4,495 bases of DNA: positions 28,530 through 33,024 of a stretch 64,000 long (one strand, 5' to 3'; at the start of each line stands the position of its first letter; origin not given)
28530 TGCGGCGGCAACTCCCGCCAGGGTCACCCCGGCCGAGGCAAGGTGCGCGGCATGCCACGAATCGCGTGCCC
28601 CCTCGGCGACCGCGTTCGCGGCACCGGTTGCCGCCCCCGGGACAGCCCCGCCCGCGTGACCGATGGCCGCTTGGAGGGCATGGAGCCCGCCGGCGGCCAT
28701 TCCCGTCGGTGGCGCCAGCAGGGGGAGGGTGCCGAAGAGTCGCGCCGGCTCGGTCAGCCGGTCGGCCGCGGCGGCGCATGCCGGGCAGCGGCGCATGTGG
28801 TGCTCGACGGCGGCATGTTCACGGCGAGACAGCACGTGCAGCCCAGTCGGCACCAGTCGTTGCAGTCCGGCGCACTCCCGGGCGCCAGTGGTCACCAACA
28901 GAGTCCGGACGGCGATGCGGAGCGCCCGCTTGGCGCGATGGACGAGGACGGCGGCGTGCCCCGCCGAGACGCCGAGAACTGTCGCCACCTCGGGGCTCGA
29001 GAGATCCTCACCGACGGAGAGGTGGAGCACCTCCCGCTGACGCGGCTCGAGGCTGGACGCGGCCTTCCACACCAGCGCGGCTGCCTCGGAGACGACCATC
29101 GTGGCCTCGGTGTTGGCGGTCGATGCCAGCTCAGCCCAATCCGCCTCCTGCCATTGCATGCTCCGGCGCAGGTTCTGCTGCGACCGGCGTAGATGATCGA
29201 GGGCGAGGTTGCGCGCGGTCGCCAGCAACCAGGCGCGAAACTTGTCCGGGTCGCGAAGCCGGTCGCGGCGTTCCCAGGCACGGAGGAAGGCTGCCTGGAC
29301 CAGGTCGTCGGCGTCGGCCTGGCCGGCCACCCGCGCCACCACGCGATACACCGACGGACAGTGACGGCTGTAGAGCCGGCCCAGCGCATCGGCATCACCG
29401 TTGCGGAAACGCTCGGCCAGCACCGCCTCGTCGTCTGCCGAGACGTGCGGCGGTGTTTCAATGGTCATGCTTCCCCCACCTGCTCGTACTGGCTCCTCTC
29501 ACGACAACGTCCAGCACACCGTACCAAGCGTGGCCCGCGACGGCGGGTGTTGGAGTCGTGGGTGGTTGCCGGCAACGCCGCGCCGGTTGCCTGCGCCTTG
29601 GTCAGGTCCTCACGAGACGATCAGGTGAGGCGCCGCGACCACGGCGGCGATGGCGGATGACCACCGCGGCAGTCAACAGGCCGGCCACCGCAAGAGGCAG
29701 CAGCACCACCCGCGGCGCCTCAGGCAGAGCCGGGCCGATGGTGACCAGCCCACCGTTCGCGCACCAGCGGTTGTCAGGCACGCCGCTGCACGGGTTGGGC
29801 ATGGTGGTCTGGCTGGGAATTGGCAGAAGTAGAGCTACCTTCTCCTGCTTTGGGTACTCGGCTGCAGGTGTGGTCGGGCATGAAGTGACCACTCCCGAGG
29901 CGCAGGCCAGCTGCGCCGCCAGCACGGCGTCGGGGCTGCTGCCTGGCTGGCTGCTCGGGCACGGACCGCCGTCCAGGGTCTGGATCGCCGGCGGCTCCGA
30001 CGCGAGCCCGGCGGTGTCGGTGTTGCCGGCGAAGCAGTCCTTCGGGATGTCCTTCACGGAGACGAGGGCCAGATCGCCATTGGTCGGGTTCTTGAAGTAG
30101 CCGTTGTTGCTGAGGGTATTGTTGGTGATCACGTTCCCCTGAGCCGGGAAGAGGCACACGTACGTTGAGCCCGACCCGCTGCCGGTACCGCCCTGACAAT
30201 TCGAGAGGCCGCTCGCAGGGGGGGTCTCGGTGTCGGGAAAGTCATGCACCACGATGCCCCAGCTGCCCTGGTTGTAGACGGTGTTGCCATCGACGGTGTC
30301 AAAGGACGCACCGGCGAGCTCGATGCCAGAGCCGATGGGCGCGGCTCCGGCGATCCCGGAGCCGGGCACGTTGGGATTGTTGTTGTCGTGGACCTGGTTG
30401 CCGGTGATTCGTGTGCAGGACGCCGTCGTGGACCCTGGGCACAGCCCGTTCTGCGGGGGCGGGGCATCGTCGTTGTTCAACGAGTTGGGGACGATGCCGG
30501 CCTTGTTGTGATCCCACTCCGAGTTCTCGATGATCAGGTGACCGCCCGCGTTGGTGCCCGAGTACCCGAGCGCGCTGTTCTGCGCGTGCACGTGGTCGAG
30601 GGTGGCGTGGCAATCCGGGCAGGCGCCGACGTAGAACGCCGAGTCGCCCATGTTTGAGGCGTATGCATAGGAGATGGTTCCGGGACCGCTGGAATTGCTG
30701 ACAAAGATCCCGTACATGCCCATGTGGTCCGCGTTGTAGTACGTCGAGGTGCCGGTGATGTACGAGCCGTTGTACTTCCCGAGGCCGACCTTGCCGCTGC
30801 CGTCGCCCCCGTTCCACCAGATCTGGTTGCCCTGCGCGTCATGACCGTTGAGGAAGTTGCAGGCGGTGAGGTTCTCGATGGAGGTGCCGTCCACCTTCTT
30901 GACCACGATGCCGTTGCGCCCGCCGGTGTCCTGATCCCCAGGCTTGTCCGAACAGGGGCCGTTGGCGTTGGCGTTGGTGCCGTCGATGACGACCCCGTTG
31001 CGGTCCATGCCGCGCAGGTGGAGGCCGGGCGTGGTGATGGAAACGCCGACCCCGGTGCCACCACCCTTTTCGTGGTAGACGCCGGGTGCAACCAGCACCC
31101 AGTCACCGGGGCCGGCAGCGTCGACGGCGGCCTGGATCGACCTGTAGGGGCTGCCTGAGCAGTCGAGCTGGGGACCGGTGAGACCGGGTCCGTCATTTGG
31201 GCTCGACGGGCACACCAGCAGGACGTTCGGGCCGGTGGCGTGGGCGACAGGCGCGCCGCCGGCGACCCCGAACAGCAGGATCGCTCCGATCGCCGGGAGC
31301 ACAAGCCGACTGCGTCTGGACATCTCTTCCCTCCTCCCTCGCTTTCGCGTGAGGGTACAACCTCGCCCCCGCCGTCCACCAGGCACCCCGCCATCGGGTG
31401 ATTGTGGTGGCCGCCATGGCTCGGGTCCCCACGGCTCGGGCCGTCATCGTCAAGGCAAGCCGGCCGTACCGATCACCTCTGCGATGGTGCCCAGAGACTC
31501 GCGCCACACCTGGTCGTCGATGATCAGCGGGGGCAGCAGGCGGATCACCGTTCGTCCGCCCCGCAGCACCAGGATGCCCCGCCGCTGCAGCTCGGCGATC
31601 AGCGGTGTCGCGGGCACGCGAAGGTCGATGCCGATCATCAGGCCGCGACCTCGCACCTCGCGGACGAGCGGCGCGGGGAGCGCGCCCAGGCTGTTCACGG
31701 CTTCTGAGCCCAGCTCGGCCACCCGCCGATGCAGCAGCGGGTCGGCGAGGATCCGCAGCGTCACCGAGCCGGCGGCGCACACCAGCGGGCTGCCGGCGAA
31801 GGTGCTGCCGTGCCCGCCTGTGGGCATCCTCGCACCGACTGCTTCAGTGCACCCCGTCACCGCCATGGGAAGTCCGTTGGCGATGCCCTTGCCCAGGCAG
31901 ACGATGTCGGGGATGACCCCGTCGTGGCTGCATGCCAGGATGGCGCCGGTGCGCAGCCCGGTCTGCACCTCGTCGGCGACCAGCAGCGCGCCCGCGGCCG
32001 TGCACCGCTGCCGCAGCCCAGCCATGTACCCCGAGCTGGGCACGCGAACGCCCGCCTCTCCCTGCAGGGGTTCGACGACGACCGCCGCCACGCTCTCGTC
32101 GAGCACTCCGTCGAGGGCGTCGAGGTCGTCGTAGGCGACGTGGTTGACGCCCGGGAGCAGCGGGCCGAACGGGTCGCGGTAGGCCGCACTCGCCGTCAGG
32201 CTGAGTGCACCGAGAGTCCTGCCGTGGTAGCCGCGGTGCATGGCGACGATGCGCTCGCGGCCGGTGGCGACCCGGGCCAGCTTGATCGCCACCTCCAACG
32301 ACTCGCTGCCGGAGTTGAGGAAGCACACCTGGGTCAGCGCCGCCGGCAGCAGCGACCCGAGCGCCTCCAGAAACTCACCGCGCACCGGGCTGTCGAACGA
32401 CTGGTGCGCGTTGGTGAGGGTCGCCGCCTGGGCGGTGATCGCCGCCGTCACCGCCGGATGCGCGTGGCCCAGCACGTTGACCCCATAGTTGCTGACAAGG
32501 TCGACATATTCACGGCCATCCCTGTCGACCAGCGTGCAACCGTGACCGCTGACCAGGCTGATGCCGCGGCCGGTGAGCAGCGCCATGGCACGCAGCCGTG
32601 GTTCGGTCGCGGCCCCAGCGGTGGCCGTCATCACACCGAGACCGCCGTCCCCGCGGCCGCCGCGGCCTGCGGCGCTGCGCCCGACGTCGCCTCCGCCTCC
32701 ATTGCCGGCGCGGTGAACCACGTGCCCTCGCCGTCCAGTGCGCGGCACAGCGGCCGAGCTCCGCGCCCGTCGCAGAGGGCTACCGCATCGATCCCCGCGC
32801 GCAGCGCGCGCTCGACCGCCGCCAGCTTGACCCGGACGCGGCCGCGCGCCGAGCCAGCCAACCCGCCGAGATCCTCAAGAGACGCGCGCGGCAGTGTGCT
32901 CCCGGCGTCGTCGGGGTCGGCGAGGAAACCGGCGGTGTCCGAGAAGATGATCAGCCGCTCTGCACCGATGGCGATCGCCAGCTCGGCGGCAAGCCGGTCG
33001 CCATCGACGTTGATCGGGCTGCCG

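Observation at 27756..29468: ECF sigma factor, ZAS anti-sigma motif, TM helix and an extracytoplasmic sensor domain in one polypeptide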

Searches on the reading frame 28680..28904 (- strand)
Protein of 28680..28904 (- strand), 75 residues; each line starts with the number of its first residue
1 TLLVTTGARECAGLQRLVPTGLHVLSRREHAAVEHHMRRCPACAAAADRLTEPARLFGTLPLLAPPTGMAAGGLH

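Call 81: search_solved_structures(query=A9, max_evalue=10, show_alignments=3)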
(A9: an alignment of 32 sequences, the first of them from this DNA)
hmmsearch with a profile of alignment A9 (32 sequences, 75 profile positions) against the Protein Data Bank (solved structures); distinct sequences matched with E-value up to 10: 12.
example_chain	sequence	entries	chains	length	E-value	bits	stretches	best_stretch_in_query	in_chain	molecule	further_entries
5wuq_C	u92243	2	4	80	0.0025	20.7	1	14-74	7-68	Anti-sigma-W factor RsiW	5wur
3hug_B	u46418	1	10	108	0.0025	20.7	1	23-60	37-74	PROBABLE CONSERVED MEMBRANE PROTEIN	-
6mpx_A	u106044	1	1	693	0.0092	18.9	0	31-52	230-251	fusion protein of non-collagenous domains of collagen type IV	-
8rlz_A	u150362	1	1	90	0.037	16.9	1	12-54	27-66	Antisigma factor DdvA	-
2q1z_B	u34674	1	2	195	0.14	15.1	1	15-71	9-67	Anti-Sigma factor ChrR, transcriptional activator ChrR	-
2z2s_B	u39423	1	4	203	0.15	15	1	15-71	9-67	Anti-Sigma factor ChrR, transcriptional activator ChrR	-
5fmn_A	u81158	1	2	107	0.37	13.7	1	6-42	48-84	INRS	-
1m3d_C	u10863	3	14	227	0.7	12.8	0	30-45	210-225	Type IV Collagen Noncollagenous Domain- Alpha2 | type iv collagen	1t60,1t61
8txn_A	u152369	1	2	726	0.81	12.6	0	35-48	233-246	Collagen alpha-1(IV) chain, Collagen IV - chain Viking, Collagen alpha-1(IV) chain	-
1li1_C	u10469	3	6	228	1.1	12.2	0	30-45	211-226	Collagen alpha 2(IV) | Collagen alpha-2(IV) chain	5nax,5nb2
2k5c_A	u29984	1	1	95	1.5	11.8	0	35-45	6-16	uncharacterized protein PF0385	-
9nnf_A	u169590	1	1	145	2.5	11.1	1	8-69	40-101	De-novo designed binder NY1-B04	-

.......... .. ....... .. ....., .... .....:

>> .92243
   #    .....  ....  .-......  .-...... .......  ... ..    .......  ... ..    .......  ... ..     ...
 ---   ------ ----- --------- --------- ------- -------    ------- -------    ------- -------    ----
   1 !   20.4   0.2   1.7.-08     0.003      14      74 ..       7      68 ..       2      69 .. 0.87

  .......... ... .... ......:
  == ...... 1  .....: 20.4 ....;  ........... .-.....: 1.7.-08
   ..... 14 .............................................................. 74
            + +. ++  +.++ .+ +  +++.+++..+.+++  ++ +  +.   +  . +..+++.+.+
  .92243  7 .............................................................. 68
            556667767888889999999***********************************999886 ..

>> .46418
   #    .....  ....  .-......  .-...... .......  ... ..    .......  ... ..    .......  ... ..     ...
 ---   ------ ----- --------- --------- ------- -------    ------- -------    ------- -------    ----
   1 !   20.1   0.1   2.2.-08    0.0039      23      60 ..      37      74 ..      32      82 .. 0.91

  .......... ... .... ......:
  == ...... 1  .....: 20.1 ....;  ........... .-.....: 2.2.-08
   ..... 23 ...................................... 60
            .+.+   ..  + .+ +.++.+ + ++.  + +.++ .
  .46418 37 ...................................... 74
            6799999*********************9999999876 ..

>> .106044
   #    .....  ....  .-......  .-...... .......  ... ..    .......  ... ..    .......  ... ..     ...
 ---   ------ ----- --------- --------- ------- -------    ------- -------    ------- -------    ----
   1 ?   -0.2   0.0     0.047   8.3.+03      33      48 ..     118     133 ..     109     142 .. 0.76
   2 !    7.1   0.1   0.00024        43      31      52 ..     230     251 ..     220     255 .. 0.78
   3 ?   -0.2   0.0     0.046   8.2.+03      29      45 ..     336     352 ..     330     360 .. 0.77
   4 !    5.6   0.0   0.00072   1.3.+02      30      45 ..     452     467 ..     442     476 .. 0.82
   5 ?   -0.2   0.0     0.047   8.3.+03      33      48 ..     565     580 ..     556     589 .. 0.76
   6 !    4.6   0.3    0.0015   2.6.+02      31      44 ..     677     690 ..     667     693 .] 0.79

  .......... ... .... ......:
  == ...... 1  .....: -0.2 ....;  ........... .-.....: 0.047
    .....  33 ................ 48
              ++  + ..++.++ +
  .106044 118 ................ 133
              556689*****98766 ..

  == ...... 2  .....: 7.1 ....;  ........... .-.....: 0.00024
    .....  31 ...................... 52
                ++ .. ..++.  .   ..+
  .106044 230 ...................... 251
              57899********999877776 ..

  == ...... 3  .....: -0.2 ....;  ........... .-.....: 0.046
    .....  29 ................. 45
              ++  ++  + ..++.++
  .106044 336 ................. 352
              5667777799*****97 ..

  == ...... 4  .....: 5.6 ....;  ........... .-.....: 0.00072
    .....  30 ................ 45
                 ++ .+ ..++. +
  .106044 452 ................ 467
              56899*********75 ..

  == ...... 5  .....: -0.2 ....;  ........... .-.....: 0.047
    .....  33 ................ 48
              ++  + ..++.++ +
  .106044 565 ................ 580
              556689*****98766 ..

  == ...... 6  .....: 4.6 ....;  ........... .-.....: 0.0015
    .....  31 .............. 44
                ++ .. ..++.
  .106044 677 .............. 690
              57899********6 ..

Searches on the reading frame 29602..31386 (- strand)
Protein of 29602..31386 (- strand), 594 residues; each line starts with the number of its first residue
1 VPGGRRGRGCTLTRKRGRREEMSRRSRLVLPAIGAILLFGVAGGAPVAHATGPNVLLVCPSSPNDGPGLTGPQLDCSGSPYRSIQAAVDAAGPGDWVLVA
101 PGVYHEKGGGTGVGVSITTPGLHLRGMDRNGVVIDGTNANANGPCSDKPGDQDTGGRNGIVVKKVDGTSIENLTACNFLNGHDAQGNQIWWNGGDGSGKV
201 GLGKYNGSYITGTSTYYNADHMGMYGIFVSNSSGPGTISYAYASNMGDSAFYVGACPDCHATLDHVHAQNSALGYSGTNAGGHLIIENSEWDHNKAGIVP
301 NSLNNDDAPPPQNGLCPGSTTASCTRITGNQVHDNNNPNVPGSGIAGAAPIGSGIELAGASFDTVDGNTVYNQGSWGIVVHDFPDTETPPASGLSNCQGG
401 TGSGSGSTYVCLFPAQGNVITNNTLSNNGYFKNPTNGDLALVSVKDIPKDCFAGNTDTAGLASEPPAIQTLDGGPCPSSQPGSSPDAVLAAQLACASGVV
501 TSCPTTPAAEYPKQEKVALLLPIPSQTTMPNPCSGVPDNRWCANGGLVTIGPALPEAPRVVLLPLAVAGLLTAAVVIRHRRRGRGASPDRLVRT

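Call 8: search_protein_families(library=pfam, proteins=[window:29602-31386:-], max_evalue=0.001)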
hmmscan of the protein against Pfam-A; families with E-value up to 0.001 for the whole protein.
window:29602-31386:- (594 aa): 1 family
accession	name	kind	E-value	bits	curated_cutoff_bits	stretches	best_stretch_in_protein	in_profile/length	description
PF13229.12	Beta_helix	-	2.6e-06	27.6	25.9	1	322-430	54-140/158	Right handed beta helix region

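Call 83: search_protein_families(library=ncbifam, proteins=[window:29602-31386:-], max_evalue=0.01)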
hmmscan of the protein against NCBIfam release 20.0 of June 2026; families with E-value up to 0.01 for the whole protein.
window:29602-31386:- (594 aa): 2 families
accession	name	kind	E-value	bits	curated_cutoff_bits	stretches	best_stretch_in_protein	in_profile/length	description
TIGR03804.1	para_beta_helix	repeat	0.00022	20.8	19.45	0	354-382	1-28/44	parallel beta-helix repeat protein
NF041896.1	pecestase_PemA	equivalog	0.0029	16.5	700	1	79-177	40-131/365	pectinesterase PemA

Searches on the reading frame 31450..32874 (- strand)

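Call 8: search_protein_families(library=pfam, proteins=[window:31450-32874:-], max_evalue=0.001)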
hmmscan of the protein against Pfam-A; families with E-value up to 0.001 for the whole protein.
window:31450-32874:- (474 aa): 1 family
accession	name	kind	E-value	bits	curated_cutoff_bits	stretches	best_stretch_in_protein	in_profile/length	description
PF00202.27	Aminotran_3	-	1.5e-100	337.2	30.5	1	108-467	14-402/403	Aminotransferase class-III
